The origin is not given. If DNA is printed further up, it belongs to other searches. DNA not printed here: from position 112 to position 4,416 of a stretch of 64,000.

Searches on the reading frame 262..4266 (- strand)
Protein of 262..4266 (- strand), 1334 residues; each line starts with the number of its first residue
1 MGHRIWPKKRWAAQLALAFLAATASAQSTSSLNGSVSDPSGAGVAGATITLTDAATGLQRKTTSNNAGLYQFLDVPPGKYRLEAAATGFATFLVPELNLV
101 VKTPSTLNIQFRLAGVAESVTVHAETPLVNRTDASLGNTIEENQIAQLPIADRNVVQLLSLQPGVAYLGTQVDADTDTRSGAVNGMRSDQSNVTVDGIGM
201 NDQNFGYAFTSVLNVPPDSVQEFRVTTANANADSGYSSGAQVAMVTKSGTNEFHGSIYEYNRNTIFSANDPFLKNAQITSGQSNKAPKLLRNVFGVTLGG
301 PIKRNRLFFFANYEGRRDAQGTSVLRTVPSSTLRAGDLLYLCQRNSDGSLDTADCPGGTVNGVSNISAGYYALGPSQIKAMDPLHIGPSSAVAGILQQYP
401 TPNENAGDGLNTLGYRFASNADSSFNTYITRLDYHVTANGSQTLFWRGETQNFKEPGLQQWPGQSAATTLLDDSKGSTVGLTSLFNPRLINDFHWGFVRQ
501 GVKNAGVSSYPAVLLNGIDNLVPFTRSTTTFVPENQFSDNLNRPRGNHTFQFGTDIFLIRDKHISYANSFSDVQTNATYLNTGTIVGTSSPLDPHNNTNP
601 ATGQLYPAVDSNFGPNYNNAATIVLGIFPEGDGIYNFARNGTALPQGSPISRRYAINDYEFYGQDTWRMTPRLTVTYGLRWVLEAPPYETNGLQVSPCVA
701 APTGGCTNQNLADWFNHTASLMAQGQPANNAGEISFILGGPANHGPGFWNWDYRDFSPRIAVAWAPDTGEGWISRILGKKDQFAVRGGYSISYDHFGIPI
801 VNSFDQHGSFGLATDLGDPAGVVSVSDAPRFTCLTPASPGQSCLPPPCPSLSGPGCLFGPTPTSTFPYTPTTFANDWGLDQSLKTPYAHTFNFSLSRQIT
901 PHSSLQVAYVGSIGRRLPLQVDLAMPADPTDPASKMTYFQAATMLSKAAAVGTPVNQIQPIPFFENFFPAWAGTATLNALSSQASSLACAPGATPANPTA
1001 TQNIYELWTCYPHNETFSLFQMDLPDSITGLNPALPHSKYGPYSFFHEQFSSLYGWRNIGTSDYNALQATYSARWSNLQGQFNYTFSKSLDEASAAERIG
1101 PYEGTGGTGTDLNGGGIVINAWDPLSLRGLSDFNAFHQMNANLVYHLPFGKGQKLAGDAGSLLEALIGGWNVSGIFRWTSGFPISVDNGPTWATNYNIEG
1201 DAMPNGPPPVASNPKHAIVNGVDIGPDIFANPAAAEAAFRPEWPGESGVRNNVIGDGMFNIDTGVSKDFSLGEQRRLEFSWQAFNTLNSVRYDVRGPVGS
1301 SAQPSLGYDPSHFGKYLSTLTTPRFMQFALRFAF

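Call 6: search_protein_families(library=pfam, proteins=[window:262-4266:-])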
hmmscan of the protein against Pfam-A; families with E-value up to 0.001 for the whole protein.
window:262-4266:- (1334 aa): 5 families
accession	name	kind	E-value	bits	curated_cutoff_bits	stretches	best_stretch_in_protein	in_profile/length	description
PF25183.1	OMP_b-brl_4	-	1.2e-130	437.9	30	1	245-1327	1-838/838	Outer membrane beta barrel domain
PF13620.12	CarboxypepD_reg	-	1.7e-19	70.4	32.3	1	31-110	1-80/82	Carboxypeptidase regulatory-like domain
PF17210.9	SdrD_B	-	2.2e-06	28.2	29.7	1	36-86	16-66/112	SdrD B-like domain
PF13715.12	CarbopepD_reg_2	-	3.4e-05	24.2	32.2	1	33-113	2-76/88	CarboxypepD_reg-like domain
PF07715.20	Plug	-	8.3e-05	23.5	23.9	1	139-236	11-101/107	TonB-dependent Receptor Plug Domain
